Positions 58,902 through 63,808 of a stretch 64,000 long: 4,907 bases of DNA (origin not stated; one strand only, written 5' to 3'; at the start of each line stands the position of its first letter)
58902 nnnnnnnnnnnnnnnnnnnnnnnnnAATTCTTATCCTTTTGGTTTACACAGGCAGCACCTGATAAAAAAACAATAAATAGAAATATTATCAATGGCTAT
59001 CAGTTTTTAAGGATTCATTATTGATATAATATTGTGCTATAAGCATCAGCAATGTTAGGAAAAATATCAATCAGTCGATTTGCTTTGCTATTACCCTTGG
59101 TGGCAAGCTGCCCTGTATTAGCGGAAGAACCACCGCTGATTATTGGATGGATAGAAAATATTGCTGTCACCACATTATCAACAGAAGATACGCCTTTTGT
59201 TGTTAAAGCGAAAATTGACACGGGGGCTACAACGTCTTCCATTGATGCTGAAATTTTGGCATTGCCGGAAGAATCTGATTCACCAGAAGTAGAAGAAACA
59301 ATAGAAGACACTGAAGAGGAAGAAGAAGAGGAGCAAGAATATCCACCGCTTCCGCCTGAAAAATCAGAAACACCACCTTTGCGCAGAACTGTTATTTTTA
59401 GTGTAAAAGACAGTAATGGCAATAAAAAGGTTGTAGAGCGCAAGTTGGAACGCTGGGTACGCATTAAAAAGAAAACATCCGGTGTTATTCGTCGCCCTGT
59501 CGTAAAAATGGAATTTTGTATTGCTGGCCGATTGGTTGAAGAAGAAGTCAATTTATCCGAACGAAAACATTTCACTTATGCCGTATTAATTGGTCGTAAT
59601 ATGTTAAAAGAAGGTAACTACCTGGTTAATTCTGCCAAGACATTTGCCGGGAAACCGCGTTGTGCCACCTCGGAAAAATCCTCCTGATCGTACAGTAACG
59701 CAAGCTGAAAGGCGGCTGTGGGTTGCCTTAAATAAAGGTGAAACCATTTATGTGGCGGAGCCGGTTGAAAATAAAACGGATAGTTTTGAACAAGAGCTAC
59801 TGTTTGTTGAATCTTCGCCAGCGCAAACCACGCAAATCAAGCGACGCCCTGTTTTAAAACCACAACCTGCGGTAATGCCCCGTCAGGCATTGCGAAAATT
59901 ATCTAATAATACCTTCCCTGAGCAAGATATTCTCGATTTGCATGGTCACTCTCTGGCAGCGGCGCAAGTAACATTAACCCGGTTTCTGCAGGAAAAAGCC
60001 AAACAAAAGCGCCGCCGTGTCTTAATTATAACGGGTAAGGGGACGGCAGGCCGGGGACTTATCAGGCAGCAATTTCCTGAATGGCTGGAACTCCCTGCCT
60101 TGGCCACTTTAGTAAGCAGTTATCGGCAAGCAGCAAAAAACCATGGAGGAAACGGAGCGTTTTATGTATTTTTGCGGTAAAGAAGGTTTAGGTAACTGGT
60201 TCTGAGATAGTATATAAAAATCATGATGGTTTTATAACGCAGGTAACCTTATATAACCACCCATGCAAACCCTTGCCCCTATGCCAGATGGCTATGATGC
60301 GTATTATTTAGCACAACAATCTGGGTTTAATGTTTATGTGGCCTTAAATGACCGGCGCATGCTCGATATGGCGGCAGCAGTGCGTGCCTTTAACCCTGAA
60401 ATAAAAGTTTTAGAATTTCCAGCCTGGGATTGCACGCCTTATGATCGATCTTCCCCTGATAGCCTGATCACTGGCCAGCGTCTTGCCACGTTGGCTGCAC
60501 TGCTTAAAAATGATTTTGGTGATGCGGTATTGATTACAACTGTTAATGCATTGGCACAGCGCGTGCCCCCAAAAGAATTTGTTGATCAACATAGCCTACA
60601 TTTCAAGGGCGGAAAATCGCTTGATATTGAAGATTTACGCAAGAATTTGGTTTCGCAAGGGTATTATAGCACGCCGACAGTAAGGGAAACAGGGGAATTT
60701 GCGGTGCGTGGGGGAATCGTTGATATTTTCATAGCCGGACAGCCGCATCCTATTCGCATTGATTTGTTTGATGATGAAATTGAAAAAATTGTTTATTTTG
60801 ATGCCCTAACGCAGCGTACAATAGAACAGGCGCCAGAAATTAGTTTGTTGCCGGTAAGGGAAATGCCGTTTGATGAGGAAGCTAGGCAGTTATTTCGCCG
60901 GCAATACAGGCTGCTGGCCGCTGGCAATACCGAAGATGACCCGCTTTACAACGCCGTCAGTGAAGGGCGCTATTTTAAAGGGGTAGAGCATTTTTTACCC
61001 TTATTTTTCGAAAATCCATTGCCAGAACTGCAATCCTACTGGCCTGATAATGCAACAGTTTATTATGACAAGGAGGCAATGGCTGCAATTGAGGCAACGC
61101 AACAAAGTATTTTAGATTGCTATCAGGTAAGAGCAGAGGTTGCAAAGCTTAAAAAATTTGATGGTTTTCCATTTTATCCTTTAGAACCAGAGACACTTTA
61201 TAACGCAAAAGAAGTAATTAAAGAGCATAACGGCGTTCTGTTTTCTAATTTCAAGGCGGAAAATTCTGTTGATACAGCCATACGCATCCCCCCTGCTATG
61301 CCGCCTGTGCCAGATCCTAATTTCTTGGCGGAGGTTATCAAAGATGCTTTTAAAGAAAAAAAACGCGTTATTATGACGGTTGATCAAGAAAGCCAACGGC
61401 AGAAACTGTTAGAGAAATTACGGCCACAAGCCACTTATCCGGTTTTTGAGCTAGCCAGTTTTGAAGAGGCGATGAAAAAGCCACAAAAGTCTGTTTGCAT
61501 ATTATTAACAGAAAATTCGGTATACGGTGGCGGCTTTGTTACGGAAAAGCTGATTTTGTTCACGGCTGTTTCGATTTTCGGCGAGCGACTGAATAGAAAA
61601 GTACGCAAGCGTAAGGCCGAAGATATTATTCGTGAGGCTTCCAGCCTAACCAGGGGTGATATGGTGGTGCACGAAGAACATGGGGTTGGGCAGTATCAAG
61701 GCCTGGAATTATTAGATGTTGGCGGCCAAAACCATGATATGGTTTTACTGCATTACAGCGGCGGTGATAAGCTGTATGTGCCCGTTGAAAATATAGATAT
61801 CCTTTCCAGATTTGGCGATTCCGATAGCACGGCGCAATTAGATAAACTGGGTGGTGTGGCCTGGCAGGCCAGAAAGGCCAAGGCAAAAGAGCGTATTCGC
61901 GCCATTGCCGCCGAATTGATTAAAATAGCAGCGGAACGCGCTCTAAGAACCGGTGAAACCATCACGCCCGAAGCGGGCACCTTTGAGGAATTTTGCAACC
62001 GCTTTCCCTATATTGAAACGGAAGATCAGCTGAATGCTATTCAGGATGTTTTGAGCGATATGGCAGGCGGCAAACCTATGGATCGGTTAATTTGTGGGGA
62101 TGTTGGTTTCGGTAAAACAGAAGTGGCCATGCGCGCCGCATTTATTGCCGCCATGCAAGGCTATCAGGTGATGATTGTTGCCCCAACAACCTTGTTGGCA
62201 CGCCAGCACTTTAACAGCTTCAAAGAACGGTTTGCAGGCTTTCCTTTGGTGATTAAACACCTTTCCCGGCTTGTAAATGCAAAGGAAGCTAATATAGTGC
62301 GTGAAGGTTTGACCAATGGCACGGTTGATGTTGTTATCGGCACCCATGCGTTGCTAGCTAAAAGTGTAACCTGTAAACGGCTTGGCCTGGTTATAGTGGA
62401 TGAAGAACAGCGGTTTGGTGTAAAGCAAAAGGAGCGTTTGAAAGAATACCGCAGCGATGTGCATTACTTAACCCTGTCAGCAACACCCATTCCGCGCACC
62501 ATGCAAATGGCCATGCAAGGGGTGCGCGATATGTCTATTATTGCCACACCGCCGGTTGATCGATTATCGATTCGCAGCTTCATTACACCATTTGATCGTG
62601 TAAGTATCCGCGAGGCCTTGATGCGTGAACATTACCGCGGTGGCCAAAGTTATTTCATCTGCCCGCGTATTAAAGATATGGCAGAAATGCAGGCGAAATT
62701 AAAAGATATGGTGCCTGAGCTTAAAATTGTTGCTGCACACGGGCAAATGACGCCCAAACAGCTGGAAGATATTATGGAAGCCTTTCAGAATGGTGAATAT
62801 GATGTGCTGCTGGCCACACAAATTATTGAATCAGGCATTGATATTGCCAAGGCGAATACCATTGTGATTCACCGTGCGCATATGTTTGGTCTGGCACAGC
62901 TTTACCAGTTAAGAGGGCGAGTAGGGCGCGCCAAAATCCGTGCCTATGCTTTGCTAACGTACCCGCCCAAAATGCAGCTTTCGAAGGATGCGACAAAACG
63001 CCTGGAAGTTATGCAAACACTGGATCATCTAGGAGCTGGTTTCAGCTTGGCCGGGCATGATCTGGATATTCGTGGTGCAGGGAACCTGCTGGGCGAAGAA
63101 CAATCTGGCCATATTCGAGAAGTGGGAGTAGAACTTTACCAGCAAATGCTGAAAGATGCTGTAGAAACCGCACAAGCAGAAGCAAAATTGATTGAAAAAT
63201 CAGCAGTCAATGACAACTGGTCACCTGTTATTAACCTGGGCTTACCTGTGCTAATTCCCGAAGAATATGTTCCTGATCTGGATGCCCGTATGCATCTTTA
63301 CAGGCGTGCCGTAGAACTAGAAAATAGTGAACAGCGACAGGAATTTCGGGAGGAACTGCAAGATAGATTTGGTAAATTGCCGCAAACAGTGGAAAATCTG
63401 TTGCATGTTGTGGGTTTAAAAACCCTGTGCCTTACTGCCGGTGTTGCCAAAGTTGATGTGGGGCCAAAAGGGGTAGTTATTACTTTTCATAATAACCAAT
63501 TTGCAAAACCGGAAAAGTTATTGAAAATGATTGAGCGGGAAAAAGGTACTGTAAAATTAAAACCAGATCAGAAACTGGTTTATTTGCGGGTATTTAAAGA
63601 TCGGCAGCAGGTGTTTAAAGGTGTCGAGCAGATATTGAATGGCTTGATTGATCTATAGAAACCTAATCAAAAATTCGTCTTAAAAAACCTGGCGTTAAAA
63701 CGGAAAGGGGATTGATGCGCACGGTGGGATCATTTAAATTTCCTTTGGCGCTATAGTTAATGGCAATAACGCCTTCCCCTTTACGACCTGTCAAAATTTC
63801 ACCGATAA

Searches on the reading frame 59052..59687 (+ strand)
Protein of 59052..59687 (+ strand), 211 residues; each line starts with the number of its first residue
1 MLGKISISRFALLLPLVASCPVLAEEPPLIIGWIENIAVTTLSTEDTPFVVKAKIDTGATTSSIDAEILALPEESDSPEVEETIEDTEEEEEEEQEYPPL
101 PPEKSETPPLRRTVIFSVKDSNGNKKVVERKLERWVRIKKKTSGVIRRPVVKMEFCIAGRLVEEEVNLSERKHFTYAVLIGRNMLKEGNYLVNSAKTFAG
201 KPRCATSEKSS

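Call 3: search_protein_families(library=pfam, proteins=[window:59052-59687:+], max_evalue=0.01)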
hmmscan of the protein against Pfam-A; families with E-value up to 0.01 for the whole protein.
window:59052-59687:+ (211 aa): 1 family
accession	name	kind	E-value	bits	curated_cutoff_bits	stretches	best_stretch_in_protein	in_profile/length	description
PF05618.17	Zn_protease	-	1.2e-19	71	27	2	117-198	52-133/138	Putative ATP-dependent zinc protease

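Call 4: search_protein_families(library=ncbifam, proteins=[window:59052-59687:+], max_evalue=0.01)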
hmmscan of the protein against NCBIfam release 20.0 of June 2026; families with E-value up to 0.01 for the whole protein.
window:59052-59687:+ (211 aa): 4 families
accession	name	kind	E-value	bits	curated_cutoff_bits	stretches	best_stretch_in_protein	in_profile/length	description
NF052264.1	retropep_RloA3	equivalog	3.7e-25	88.5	210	2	119-204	73-159/159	retropepsin-like aspartic peptidase RloA3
NF052263.1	retropep_RloA2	exception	1.2e-19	70.4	250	2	114-204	68-170/170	retropepsin-like aspartic peptidase RloA2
NF052262.1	retropep_RloA1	exception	7.5e-16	58.2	280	1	120-209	77-175/178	retropepsin-like aspartic peptidase RloA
NF052261.1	Asp_endo_RimB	equivalog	8.5e-09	35.4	200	1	135-199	78-142/148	retropepsin-like aspartic endopeptidase RimB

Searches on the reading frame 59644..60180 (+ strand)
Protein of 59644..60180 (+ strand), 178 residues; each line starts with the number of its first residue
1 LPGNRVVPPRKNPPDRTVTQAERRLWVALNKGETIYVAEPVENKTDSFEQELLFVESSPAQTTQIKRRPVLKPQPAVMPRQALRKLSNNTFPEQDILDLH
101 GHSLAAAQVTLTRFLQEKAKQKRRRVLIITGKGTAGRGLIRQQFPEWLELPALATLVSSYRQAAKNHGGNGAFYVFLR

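Call 3: search_protein_families(library=pfam, proteins=[window:59644-60180:+], max_evalue=0.01)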
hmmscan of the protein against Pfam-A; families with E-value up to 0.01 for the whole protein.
window:59644-60180:+ (178 aa): 1 family
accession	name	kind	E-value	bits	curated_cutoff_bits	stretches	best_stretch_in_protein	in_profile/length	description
PF01713.27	Smr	-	3.6e-21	75.5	25.7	1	97-178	1-77/77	Smr domain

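Call 4: search_protein_families(library=ncbifam, proteins=[window:59644-60180:+], max_evalue=0.01)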
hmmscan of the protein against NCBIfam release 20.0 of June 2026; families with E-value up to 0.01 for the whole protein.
window:59644-60180:+ (178 aa): 3 families
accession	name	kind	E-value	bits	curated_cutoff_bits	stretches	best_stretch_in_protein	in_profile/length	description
NF033154.1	endonuc_SmrA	equivalog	1.1e-14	54.6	180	1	83-178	78-173/189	DNA endonuclease SmrA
NF003432.0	PRK04946.1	equivalog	1.2e-08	35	128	1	81-177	82-172/181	endonuclease SmrB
TIGR01069.2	mutS2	equivalog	1.1e-06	27.4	400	1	82-176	707-789/790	endonuclease MutS2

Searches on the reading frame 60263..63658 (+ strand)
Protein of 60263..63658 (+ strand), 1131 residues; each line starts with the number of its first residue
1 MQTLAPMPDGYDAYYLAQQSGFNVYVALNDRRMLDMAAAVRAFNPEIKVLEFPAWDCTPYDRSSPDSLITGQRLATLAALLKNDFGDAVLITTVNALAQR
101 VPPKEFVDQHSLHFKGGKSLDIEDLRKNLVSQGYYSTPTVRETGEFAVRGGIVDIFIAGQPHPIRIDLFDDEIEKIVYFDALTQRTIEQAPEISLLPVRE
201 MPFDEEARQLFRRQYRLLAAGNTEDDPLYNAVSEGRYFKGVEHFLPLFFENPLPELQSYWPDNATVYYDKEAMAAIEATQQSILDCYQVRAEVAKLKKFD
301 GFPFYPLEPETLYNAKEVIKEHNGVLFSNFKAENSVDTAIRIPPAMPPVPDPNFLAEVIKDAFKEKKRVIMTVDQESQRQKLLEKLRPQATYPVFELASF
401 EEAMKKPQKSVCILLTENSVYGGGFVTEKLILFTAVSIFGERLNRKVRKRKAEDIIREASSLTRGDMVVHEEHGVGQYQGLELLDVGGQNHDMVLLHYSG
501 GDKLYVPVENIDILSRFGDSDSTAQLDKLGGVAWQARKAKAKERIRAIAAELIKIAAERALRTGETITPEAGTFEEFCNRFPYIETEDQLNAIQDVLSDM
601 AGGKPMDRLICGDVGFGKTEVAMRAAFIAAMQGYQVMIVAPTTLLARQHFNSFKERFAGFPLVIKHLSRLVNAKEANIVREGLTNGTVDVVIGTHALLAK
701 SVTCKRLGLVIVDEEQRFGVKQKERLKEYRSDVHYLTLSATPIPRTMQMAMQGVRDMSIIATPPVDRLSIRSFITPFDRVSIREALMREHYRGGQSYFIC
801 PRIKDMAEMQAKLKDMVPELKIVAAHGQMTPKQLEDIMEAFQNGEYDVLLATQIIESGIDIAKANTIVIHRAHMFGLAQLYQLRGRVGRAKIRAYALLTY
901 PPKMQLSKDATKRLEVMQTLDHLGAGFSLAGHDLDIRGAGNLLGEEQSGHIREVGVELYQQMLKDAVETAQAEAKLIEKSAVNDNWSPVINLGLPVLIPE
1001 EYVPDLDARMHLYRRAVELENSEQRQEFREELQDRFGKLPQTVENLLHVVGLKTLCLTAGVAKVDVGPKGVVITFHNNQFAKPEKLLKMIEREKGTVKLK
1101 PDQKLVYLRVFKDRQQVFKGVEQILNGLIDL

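Call 30: find_homologous_proteins(query=window:60263-63658:+, max_evalue=1e-50)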
Query window:60263-63658:+ (1131 aa): 2148 proteins with E <= 1e-50 among 8000 candidates; the best 120 are listed.
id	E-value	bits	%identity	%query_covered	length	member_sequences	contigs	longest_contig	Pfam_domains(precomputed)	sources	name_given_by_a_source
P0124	0.0e+0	2552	100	100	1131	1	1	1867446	PF02559.23,PF00270.36,PF17757.7,PF03461.21,PF00271.38,PF22590.3,PF04851.22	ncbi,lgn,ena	-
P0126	0.0e+0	1247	52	100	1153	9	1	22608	PF02559.23,PF00270.36,PF00176.30,PF17757.7,PF03461.21,PF00271.38,PF22590.3,PF04851.22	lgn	-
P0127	0.0e+0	1168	49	99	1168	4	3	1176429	PF02559.23,PF00270.36,PF17757.7,PF03461.21,PF00271.38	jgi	-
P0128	0.0e+0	1159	50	100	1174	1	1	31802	PF02559.23,PF00270.36,PF00176.30,PF17757.7,PF03461.21,PF00271.38,PF04851.22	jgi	jgi:transcription-repair coupling factor (superfamily II helicase)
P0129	0.0e+0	1158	50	98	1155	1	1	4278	PF21132.3,PF02559.23,PF00270.36,PF17757.7,PF03461.21,PF00271.38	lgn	-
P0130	0.0e+0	1155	49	100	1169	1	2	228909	PF02559.23,PF00270.36,PF14814.12,PF17757.7,PF03461.21,PF00271.38,PF04851.22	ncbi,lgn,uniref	ncbi:transcription-repair coupling factor [Parvibaculum sp.]|uniref:transcription-repair coupling fa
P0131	0.0e+0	1154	49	99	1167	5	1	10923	PF02559.23,PF00270.36,PF17757.7,PF03461.21,PF00271.38,PF04851.22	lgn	-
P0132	0.0e+0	1153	49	99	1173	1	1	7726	PF02559.23,PF00270.36,PF17757.7,PF03461.21,PF00271.38,PF04851.22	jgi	-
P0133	0.0e+0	1153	49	100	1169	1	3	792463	PF02559.23,PF00270.36,PF14814.12,PF17757.7,PF03461.21,PF00271.38,PF04851.22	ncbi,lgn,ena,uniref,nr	ncbi:transcription-repair coupling factor [Parvibaculum sp.]|uniref:transcription-repair coupling fa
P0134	0.0e+0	1149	48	100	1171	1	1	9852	PF02559.23,PF00270.36,PF17757.7,PF03461.21,PF00271.38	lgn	-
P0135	0.0e+0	1146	49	100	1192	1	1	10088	PF21132.3,PF02559.23,PF00270.36,PF17757.7,PF03461.21,PF00271.38,PF04851.22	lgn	-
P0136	0.0e+0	1145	49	100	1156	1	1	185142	PF21132.3,PF02559.23,PF00270.36,PF17757.7,PF03461.21,PF00271.38,PF04851.22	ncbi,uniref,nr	ncbi:transcription-repair coupling factor [Paramagnetospirillum marisnigri]|uniref:Transcription-rep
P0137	0.0e+0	1145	49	99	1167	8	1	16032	PF02559.23,PF00270.36,PF14814.12,PF17757.7,PF03461.21,PF00271.38,PF04851.22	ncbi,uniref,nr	ncbi:MAG: transcription-repair coupling factor [Parvibaculum sp.]|uniref:transcription-repair coupli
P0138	0.0e+0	1143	49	98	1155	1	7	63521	PF21132.3,PF02559.23,PF00270.36,PF17757.7,PF03461.21,PF00271.38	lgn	-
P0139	0.0e+0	1143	49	100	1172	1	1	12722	PF02559.23,PF00270.36,PF17757.7,PF03461.21,PF00271.38,PF04851.22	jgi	-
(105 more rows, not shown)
